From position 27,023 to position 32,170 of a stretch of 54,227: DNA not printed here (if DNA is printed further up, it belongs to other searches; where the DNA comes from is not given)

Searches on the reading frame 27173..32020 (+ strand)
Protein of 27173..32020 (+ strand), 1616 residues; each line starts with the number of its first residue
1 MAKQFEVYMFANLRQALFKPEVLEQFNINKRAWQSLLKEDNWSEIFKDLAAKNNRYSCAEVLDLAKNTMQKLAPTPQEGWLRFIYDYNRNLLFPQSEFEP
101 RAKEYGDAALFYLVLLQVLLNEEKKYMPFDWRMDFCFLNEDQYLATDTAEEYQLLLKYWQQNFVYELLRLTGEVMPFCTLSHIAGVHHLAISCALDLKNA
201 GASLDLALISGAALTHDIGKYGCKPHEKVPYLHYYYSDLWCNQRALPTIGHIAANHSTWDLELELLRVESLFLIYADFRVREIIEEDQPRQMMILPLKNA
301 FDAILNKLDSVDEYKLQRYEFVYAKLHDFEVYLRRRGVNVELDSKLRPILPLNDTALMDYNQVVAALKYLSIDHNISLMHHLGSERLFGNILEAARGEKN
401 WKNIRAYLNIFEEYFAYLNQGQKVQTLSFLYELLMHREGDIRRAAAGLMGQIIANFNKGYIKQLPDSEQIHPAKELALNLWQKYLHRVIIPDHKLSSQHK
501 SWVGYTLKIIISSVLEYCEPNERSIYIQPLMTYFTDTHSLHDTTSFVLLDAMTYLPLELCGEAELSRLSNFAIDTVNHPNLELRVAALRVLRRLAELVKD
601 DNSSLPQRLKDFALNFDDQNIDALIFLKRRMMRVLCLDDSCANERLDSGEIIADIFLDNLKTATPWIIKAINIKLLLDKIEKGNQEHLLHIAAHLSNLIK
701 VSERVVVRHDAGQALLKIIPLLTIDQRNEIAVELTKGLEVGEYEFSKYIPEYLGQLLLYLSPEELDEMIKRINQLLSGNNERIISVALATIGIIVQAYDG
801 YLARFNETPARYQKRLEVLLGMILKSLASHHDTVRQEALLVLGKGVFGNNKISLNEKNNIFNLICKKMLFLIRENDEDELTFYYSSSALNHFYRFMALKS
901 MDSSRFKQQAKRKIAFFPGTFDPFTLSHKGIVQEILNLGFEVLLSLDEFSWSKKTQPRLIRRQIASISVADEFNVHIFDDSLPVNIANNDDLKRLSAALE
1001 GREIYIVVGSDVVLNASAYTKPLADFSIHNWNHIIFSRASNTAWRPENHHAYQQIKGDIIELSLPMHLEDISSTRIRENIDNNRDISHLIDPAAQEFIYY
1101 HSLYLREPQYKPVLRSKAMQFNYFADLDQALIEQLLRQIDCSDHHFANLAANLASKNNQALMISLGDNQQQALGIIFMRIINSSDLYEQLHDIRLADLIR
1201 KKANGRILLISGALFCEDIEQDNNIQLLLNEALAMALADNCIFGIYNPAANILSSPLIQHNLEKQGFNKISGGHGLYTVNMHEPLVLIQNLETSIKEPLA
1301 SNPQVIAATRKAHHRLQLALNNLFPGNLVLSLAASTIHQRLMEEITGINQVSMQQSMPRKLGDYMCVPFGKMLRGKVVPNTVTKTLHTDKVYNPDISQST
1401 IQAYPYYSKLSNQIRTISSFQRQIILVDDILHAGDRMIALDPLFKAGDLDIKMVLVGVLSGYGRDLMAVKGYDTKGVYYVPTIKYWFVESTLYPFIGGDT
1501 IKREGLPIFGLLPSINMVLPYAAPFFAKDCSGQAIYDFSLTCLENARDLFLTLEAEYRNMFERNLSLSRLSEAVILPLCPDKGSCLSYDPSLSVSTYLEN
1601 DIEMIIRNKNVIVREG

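Call 4: search_protein_families(library=pfam, proteins=[window:27173-32020:+], max_evalue=1)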
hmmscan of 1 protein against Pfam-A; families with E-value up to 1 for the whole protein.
window:27173-32020:+ (1616 aa): 4 families
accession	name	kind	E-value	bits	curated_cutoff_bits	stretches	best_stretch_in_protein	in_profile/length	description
PF02985.28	HEAT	-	5.4e-05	23.5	23.5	0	427-455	2-30/31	HEAT repeat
PF01467.32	CTP_transf_like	-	0.00012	22.8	21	1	916-1078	1-132/133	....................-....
PF14222.11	MOR2-PAG1_N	-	0.0064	15.9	27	0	548-620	460-530/559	Cell morphogenesis N-terminal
PF01966.28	HD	-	0.047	14.4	22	1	180-222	2-40/116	HD domain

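Call 5: search_protein_families(library=ncbifam, proteins=[window:27173-32020:+], max_evalue=1)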
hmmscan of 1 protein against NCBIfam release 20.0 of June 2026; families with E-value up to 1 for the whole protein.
window:27173-32020:+ (1616 aa): 12 families
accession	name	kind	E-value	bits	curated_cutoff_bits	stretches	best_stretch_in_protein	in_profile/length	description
NF000840.1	PRK00071.1-3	equivalog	4.3e-09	36.1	150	1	909-1105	3-199/201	nicotinate-nucleotide adenylyltransferase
TIGR00482.1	TIGR00482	equivalog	6.9e-09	36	112.45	1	917-1104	2-194/194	nicotinate (nicotinamide) nucleotide adenylyltransferase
NF005519.0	PRK07152.1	equivalog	6.7e-07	28.6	315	1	912-1127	1-185/361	nicotinate-nucleotide adenylyltransferase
NF006479.0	PRK08887.1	equivalog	2.7e-06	27.3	164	2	1070-1105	136-171/174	nicotinate-nicotinamide nucleotide adenylyltransferase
NF045665.1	NTPtran_DVU1551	equivalog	5.2e-06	25.7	315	1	146-228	180-266/359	DVU_1551 family NTP transferase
NF000841.0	PRK00071.1-4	equivalog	1.6e-05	24.8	197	1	907-1104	2-192/194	nicotinate-nucleotide adenylyltransferase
NF000842.0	PRK00071.2-1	equivalog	5.4e-05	22.9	167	1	912-1104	2-184/191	nicotinate-nucleotide adenylyltransferase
NF000839.0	PRK00071.1-1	equivalog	0.00018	21.5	187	1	1047-1105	160-216/219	nicotinate-nucleotide adenylyltransferase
TIGR00125.1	cyt_tran_rel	domain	0.00043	20.4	27.7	1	914-954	1-44/65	adenylyltransferase/cytidyltransferase family protein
TIGR01510.1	coaD_prev_kdtB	equivalog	0.0036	17.3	103.3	1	914-990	1-78/155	pantetheine-phosphate adenylyltransferase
TIGR00295.1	TIGR00295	hypoth_equivalog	0.013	15.2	172.35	1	180-220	15-55/164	TIGR00295 family protein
TIGR00277.1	HDIG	domain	0.071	13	27.6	1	179-220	5-41/84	HDIG domain-containing metalloprotein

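Call 9: find_homologous_proteins(query=window:27173-32020:+, max_evalue=0.001)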
Query window:27173-32020:+ (1616 aa): 7539 proteins with E <= 0.001 among 8000 candidates; the best 120 are listed.
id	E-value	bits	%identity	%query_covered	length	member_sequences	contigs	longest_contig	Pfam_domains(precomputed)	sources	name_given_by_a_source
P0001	0.0e+0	3447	93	100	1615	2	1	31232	-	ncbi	-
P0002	0.0e+0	1968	54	100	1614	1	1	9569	-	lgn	-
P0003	0.0e+0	1908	54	100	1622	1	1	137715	PF01467.33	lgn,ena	-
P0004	0.0e+0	1878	53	99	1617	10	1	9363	-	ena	-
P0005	0.0e+0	1840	52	99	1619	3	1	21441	-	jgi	jgi:nicotinic acid mononucleotide adenylyltransferase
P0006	0.0e+0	1840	52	100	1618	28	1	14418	-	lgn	-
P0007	0.0e+0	1822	52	100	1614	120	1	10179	-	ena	-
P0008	0.0e+0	1822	52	100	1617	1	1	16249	-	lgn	-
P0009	0.0e+0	1822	53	100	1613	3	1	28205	-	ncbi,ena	-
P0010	0.0e+0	1812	53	99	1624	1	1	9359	PF01467.33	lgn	-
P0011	0.0e+0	1810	51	100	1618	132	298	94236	PF01467.33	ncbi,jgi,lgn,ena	-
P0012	0.0e+0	1797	52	100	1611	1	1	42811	PF01467.33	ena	-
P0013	0.0e+0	1795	51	100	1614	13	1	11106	-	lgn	-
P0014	0.0e+0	1794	52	98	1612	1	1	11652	PF01467.33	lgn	-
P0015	0.0e+0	1790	52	99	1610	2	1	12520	-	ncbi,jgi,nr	ncbi:MAG: cytidyltransferase-related domain protein [Clostridiales bacterium]|jgi:nicotinic acid mon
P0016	0.0e+0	1790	51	99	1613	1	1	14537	PF01467.33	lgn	-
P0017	0.0e+0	1788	51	100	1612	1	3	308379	PF01467.33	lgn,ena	-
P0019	0.0e+0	1779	51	100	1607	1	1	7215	PF01467.33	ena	-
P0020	0.0e+0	1778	51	100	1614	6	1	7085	PF01966.29,PF01467.33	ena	-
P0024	0.0e+0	1769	51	100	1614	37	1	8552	-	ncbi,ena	-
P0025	0.0e+0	1762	50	100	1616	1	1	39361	PF01467.33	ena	-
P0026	0.0e+0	1757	51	99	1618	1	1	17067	PF01467.33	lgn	-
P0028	0.0e+0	1745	49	100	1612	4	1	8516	PF01467.33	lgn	-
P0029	0.0e+0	1741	49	99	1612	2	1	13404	PF01467.33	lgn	-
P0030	0.0e+0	1738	49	100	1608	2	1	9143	PF01467.33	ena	-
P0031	0.0e+0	1733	49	99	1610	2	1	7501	PF01467.33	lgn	-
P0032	0.0e+0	1731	50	98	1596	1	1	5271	-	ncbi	-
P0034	0.0e+0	1731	50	99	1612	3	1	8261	PF01467.33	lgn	-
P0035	0.0e+0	1730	49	100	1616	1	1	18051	PF01467.33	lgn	-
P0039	0.0e+0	1726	49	100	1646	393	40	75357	PF01467.33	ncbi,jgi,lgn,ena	jgi:nicotinic acid mononucleotide adenylyltransferase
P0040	0.0e+0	1724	49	100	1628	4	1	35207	PF01467.33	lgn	-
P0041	0.0e+0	1723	49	100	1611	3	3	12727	PF01467.33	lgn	-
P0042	0.0e+0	1722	49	100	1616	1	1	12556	PF01467.33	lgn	-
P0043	0.0e+0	1722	50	98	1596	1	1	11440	-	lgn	-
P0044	0.0e+0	1721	49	99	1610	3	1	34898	PF01467.33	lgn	-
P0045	0.0e+0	1720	50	98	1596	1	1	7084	-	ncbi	-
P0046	0.0e+0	1719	49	100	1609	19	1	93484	PF01467.33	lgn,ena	-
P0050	0.0e+0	1715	49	99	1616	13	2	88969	PF01467.33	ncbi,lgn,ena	-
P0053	0.0e+0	1713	49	100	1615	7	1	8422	PF01467.33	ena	-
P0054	0.0e+0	1711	49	99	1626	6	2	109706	PF01467.33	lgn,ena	-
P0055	0.0e+0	1710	49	100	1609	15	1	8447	PF01467.33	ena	-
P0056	0.0e+0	1710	49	99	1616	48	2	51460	PF01467.33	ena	-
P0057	0.0e+0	1710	48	99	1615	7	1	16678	PF01467.33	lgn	-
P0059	0.0e+0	1709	50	98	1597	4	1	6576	PF01467.33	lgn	-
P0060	0.0e+0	1708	49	98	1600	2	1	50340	PF01467.33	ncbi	-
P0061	0.0e+0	1707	49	99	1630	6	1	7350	PF01467.33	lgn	-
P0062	0.0e+0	1707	48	99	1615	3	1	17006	PF01467.33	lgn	-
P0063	0.0e+0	1706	49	99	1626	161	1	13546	PF01467.33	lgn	-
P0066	0.0e+0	1706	49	99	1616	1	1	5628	PF01467.33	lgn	-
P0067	0.0e+0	1706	48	100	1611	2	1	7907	PF01467.33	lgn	-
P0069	0.0e+0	1705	48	100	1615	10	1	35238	PF01467.33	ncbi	-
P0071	0.0e+0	1705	49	99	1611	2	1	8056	PF01467.33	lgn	-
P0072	0.0e+0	1704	49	99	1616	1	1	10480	PF01467.33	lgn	-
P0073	0.0e+0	1704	49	98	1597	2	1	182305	-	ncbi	-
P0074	0.0e+0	1704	49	99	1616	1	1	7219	PF01467.33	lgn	-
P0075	0.0e+0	1704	49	99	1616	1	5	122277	PF01467.33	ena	-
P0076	0.0e+0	1703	49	99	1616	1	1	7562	PF01467.33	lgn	-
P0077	0.0e+0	1703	49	99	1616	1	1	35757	PF01467.33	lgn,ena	-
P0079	0.0e+0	1703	48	99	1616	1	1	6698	PF01467.33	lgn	-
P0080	0.0e+0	1703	49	99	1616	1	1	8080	PF01467.33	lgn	-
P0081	0.0e+0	1703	49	99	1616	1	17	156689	PF01467.33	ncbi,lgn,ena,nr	ncbi:MAG: cytidyltransferase-related domain protein [Clostridium sp.]|nr:cytidyltransferase-related 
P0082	0.0e+0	1703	48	99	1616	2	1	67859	PF01467.33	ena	-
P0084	0.0e+0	1703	49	100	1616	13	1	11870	PF01467.33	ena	-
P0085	0.0e+0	1703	49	99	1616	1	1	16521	PF01467.33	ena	-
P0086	0.0e+0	1703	49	99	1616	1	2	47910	PF01467.33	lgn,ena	-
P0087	0.0e+0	1703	49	99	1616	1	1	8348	PF01467.33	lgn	-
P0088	0.0e+0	1703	49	99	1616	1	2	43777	PF01467.33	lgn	-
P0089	0.0e+0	1703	49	99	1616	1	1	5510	PF01467.33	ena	-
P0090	0.0e+0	1703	49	99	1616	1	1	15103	PF01467.33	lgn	-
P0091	0.0e+0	1703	48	99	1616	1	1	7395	PF01467.33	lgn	-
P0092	0.0e+0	1703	49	99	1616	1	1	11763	PF01467.33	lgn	-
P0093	0.0e+0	1702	48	99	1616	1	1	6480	PF01467.33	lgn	-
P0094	0.0e+0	1702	49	99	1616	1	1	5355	PF01467.33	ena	-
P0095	0.0e+0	1702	49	99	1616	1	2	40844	PF01467.33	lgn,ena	-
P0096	0.0e+0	1702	49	99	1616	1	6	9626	PF01467.33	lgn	-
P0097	0.0e+0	1702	48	99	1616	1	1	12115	PF01467.33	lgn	-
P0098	0.0e+0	1702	49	99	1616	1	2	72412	PF01467.33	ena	-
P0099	0.0e+0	1702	49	99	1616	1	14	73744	PF01467.33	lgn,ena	-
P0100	0.0e+0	1702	48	99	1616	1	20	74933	PF01467.33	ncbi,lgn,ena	-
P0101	0.0e+0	1702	48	99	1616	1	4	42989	PF01467.33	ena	-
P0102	0.0e+0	1702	49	99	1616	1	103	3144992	PF01467.33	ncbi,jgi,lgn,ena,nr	ncbi:cytidyltransferase-related domain protein [Clostridiaceae bacterium Marseille-Q3526]|nr:cytidyl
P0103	0.0e+0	1702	49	99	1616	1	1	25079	PF01467.33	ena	-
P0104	0.0e+0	1702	49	99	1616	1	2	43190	PF01467.33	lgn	-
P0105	0.0e+0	1702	48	99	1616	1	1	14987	PF01467.33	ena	-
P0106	0.0e+0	1702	49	99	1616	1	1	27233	PF01467.33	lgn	-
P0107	0.0e+0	1702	49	99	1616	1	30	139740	PF01467.33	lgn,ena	-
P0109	0.0e+0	1702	49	99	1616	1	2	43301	PF01467.33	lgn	-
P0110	0.0e+0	1702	48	99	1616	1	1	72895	PF01467.33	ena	-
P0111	0.0e+0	1702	49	99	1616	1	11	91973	PF01467.33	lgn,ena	-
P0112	0.0e+0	1701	48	99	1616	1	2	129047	PF01467.33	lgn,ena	-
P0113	0.0e+0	1701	48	99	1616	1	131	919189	PF01467.33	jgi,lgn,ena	-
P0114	0.0e+0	1701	49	99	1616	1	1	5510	PF01467.33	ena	-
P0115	0.0e+0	1701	48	99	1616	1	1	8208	PF01467.33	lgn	-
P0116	0.0e+0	1701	48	99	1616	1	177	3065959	PF01467.33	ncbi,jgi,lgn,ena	ncbi:MAG: nicotinate-nicotinamide nucleotide adenylyltransferase [Clostridium sp.]|jgi:nicotinic aci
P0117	0.0e+0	1701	48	99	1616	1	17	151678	PF01467.33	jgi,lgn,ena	jgi:nicotinic acid mononucleotide adenylyltransferase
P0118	0.0e+0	1701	48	99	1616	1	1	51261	PF01467.33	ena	-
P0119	0.0e+0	1701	48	99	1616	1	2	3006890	PF01467.33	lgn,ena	-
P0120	0.0e+0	1701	49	99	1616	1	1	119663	PF01467.33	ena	-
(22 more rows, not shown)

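Call 11: find_encoding_contigs(protein=P0001, flank=8000, max_places=3)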
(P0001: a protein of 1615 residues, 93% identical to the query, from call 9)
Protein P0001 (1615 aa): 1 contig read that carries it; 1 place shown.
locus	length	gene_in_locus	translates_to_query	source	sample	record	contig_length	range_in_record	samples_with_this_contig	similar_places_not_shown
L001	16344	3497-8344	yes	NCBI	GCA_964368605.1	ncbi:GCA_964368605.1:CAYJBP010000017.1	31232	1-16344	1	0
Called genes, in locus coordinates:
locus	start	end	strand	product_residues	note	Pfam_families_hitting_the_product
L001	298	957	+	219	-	PF01791:DeoC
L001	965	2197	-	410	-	PF02274:ADI, PF19420:DDAH_eukar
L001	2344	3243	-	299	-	PF04203:Sortase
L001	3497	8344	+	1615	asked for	-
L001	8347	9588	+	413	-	PF00056:Ldh_1_N (weak)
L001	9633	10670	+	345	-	PF03358:FMN_red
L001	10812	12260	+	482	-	PF01276:OKR_DC_1, PF00155:Aminotran_1_2, PF00266:Aminotran_5 (weak), PF01041:DegT_DnrJ_EryC1, PF01053:Cys_Met_Meta_PP (weak), PF01212:Beta_elim_lyase (weak), PF03711:OKR_DC_1_C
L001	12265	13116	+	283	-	PF17284:Spermine_synt_N, PF01564:Spermine_synth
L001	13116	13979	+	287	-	PF00491:Arginase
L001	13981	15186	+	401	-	PF03435:Sacchrp_dh_NADP, PF16653:Sacchrp_dh_C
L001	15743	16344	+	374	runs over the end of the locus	PF00278:Orn_DAP_Arg_deC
